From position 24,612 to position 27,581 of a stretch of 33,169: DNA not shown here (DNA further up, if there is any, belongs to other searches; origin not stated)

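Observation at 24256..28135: Uncharacterised three-gene locus built around a second, divergent DnaE-like polymerase next to canonical dnaE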

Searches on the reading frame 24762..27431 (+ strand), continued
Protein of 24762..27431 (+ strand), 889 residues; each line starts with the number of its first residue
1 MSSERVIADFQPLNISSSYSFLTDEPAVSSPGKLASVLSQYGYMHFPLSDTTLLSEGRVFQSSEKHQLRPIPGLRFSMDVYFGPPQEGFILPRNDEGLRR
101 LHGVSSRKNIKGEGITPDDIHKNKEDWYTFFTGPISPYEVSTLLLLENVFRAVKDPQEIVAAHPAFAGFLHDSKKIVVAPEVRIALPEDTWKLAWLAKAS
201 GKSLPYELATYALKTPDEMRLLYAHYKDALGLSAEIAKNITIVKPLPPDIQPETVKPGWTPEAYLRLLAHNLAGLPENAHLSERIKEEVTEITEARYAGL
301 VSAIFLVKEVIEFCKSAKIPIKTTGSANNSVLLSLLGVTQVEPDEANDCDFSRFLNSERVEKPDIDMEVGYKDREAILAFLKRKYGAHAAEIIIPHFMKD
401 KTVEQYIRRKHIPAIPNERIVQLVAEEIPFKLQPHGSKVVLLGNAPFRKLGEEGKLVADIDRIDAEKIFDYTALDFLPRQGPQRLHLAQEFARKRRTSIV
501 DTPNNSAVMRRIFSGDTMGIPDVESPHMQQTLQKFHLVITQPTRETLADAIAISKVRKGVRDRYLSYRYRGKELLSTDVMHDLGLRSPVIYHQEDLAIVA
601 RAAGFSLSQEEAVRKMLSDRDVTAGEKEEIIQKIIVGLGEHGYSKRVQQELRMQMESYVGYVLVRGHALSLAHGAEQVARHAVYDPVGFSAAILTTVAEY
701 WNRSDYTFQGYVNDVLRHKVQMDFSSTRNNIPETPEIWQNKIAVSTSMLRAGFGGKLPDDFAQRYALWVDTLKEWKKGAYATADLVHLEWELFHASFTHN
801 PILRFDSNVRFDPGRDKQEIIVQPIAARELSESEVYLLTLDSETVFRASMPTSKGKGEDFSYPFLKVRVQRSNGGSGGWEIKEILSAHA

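Call 64: predict_structure(alignment_id=A2)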
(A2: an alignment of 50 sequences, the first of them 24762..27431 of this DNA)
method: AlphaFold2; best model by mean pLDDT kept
length: 889 residues; sequences in the alignment: 50
mean_pLDDT: 90.4   pTM: 0.90
mean pLDDT of the five models: 90.4, 89.4, 89.0, 89.0, 88.1
residues with pLDDT >= 90: 639; 70-90: 201; 50-70: 40; < 50: 9
segments of 3 or more residues with pLDDT < 50: 1-6
pLDDT, mean of each block of 10 residues (from residue 1): 53 97 95 98 97 95 98 93 89 97 95 91 96 79 91 83 54 83 97 96 89 96 89 96 91 94 94 75 92 88 96 97 95 95 91 87 94 95 91 96 95 95 96 94 89 92 93 95 97 94 94 95 91 89 94 85 79 75 72 81 90 84 90 95 92 81 88 97 98 96 92 97 91 95 97 93 96 95 96 96 95 95 91 83 92 71 92 77 80
secondary structure, 60 per line:
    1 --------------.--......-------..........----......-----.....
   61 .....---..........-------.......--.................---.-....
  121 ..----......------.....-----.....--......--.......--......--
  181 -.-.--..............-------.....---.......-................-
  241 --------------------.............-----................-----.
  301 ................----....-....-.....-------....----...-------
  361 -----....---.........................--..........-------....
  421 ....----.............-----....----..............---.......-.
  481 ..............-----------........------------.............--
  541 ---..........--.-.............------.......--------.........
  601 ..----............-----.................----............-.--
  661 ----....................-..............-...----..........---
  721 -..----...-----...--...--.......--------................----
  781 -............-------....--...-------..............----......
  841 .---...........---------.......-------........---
elements in order (helices of 4 or more, strands of 3 or more residues): H18-23 H31-40 E45-50 H56-65 E69-78 E86-92 H95-111 H117-122 E127-132 H139-143 E149-153 H156-161 H164-170 E176-178 H187-200 H208-211 H216-222 H224-239 H261-273 H279-294 H300-316 E321-324 H326-329 H331-335 H343-346 E366-369 H373-388 E389-397 H400-409 H417-424 E429-441 E447-450 E455-461 H462-468 E472-478 H480-494 H506-513 H526-538 H544-553 H558-570 H577-583 H592-602 H607-618 H624-640 H645-656 H665-684 H686-699 H708-717 E736-738 E741-743 H746-752 H761-776 H782-793 H801-804 E817-830 E835-841 E845-851 H852-855 E865-871 E879-886
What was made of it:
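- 24762..27431 (+): 889-aa short DnaE-like (C-family) DNA polymerase. Layout: degenerate PHP, then palm / reduced thumb / fingers, then a remnant of the beta-binding domain, then a C-terminal OB fold. AF2 model with pLDDT 90.4 and pTM 0.90 (call 64).
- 27210..27419 (+): C-terminal OB fold (aa 817-886). The protein ends here, so there is no tau-binding C-terminal domain. Beta strands 817-886 in the model (call 64).
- On C-family DNA polymerase (Pol III alpha superfamily): AF2 pLDDT 90.4 (call 64).
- On DnaE1 (replicative alpha subunit): The protein ends 3 residues after the last OB strand (call 64).
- On DnaE2 / ImuC: There is no C-terminal domain (call 64).
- On PolC: The OB fold is C-terminal (call 64).
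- The AF2 model has pLDDT 90.4 (call 64). The fold is predicted with confidence (call 64).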

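Call 68: fold_search(model_id=the predicted structure, library=pdb)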
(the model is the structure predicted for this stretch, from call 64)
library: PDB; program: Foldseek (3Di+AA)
matches with E <= 10: 391; with E <= 0.001: 23
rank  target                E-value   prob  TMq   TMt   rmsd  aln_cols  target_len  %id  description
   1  2hpi                  4.9e-33  1.00  0.64  0.51  10.7      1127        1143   15  Eubacterial and Eukaryotic Replicative DNA Polymerases are not Homologous: X-ray Structure of DNA Polymerase III (released 2006-09-19)
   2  4iqj_B                6.4e-33  1.00  0.67  0.53   9.9      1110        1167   17  Structure of PolIIIalpha-Tauc-DNA complex suggests an atomic model of the replisome (released 2013-03-13)
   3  4iqj_D                1.9e-32  1.00  0.67  0.52  10.0      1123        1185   16  Structure of PolIIIalpha-Tauc-DNA complex suggests an atomic model of the replisome (released 2013-03-13)
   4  7pu7_A                3.0e-32  1.00  0.71  0.61   7.9      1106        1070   16  DNA polymerase from M. tuberculosis (released 2022-02-23)
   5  3e0d_A                3.8e-32  1.00  0.68  0.54   9.2      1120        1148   15  Insights into the Replisome from the Crystral Structure of the Ternary Complex of the Eubacterial DNA Polymerase III a (released 2008-09-23)
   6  4iqj_A                5.4e-32  1.00  0.64  0.51  10.5      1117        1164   16  Structure of PolIIIalpha-Tauc-DNA complex suggests an atomic model of the replisome (released 2013-03-13)
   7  4iqj_C                5.0e-31  1.00  0.67  0.53  10.1      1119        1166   16  Structure of PolIIIalpha-Tauc-DNA complex suggests an atomic model of the replisome (released 2013-03-13)
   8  5lew                  4.0e-30  1.00  0.64  0.62   8.2       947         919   17  DNA polymerase (released 2017-10-25)
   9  2hnh                  1.2e-29  1.00  0.66  0.64   7.7       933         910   17  Crystal structure of the catalytic alpha subunit of E. coli replicative DNA polymerase III (released 2006-09-19)
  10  5fkv_A                1.7e-29  1.00  0.68  0.54  13.4      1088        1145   17  cryo-EM structure of the E. coli replicative DNA polymerase complex bound to DNA (DNA polymerase III alpha, beta, epsi (released 2015-11-25)
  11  4jom                  2.1e-29  1.00  0.65  0.64   7.9       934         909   17  Structure of E. coli Pol III 3mPHP mutant (released 2013-05-29)
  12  2hqa                  9.2e-29  1.00  0.64  0.63   8.0       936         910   18  Crystal structure of the catalytic alpha subunit of E. Coli replicative DNA polymerase III (released 2006-09-19)
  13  5fku_A                2.9e-28  1.00  0.71  0.57   9.3      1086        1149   17  cryo-EM structure of the E. coli replicative DNA polymerase complex in DNA free state (DNA polymerase III alpha, beta, (released 2015-11-25)
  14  5fkw_A                9.2e-25  1.00  0.66  0.64   7.6       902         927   18  cryo-EM structure of the E. coli replicative DNA polymerase complex bound to DNA (DNA polymerase III alpha, beta, epsi (released 2015-11-25)
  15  3f2b_A                1.8e-24  1.00  0.60  0.55   8.1       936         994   15  DNA Polymerase PolC from Geobacillus kaustophilus complex with DNA, dGTP, Mg and Zn (released 2009-01-20)
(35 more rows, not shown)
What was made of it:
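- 24762..27431 (+): Foldseek matches to Taq, M. tuberculosis and E. coli Pol III alpha at E 1e-33 to 1e-29, TMq 0.64-0.71 (call 68).
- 27210..27419 (+): Local Foldseek matches to SSB, IF1 and the LysRS OB domain (call 68).
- On C-family DNA polymerase (Pol III alpha superfamily): Foldseek to 2HPI, 7PU7 and 2HNH at E 1e-33 to 1e-29, TMq 0.64-0.71 (call 68).
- Foldseek matches Pol III alpha structures at E about 1e-33 (call 68).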

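Call 70: search_protein_families(library=pfam, proteins=[L083:7374-8132:-, L083:8250-9119:-, L083:9187-9906:-, L083:12772-13590:+, L084:12672-13340:-, L084:9408-9965:-, L086:12651-13199:-, L086:13242-13790:+, L081:7836-8147:+, L087:5053-5865:-], max_evalue=1)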
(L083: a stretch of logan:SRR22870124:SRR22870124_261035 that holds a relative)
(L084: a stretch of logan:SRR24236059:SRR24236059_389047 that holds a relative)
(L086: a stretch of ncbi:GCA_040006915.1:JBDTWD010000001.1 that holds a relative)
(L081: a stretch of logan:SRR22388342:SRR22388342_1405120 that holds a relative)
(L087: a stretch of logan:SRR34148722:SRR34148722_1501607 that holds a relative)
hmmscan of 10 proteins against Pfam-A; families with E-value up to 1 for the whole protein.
L083:7374-8132:- (252 aa): 1 family
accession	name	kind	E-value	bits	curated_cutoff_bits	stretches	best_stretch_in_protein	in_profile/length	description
PF11691.13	DUF3288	-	0.082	13.4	25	1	129-192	10-69/89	Protein of unknown function (DUF3288)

L083:8250-9119:- (289 aa): 3 families
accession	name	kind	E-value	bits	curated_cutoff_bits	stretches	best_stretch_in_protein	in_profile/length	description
PF12917.13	YfbR-like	-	0.00092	19.4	25.9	1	90-126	48-84/182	5'-deoxynucleotidase YfbR-like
PF13023.12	HD_3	-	0.036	14.4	22.5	1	95-171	46-122/165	HD domain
PF12772.12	GHBP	-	0.12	12.2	24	1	42-96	16-67/304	Growth hormone receptor binding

L083:9187-9906:- (239 aa): 5 families
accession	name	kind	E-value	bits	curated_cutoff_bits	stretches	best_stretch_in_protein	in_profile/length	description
PF01381.28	HTH_3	-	4.7e-07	30.2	23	1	179-230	4-54/55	Helix-turn-helix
PF13443.12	HTH_26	-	4.8e-06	27.2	22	1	176-234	2-60/63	Cro/C1-type HTH DNA-binding domain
PF13560.12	HTH_31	-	5.2e-06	27.1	27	1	180-227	10-57/64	Helix-turn-helix domain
PF13744.12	HTH_37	-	0.056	13.7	27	1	178-228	25-75/80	Helix-turn-helix domain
PF12844.13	HTH_19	-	0.13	12.6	30.2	1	180-232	8-59/64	Helix-turn-helix domain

L083:12772-13590:+ (272 aa): 6 families
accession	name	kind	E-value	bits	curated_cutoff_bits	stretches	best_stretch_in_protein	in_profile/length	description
PF01381.28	HTH_3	-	0.0002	21.8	23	1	171-218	2-48/55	Helix-turn-helix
PF13412.12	HTH_24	-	0.0016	18.4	21.9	1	173-197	12-36/48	Winged helix-turn-helix DNA-binding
PF13560.12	HTH_31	-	0.002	18.8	27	1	171-218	7-54/64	Helix-turn-helix domain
PF13443.12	HTH_26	-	0.08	13.6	22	1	175-218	7-50/63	Cro/C1-type HTH DNA-binding domain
PF13744.12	HTH_37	-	0.089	13.1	27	1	163-218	20-71/80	Helix-turn-helix domain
PF24094.1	DEATH_SH3BP4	-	0.097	13.1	27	1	204-259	41-96/107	SH3BP4, DEATH domain-like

L084:12672-13340:- (222 aa): 1 family
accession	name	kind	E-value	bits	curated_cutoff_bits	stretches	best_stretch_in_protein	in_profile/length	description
PF09313.17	DUF1971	-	0.069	13.6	23.1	1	142-167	22-46/80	Domain of unknown function (DUF1971)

L084:9408-9965:- (185 aa): 0 families

L086:12651-13199:- (182 aa): 1 family
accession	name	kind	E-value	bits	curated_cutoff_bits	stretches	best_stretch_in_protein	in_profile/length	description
PF15039.11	DUF4530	-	0.074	13.7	28.1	1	9-56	50-97/113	Domain of unknown function (DUF4530)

L086:13242-13790:+ (182 aa): 1 family
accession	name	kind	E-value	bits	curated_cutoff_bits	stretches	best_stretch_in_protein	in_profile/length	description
PF18808.7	Importin_rep_4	-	0.15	12.9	27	1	79-121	29-69/90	Importin repeat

L081:7836-8147:+ (103 aa): 6 families
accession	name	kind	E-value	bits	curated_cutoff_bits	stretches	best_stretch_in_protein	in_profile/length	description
PF07878.17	RHH_5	-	0.0071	16.5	26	1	27-52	5-30/43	CopG-like RHH_1 or ribbon-helix-helix domain, RHH_5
PF22513.2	FitA-like_RHH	-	0.0089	16.4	27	1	30-57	8-35/39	Antitoxin FitA-like, ribbon-helix-helix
PF01402.27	RHH_1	-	0.033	14.6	20.5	1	26-55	2-31/39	Ribbon-helix-helix protein, copG family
PF22715.1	SNaCT9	-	0.039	14.7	27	1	32-89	71-129/137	Short NACHT-associated C-Terminal domain, family 9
PF12326.13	EOS1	-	0.09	13.2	23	1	16-70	80-136/163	N-glycosylation protein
PF13467.12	RHH_4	-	0.16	12.5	25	0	25-55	12-42/67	Ribbon-helix-helix domain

L087:5053-5865:- (270 aa): 1 family
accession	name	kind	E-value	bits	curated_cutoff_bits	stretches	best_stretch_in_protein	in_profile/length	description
PF13408.12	Zn_ribbon_recom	-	5e-09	36.9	25.3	1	45-105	1-58/58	Recombinase zinc beta ribbon domain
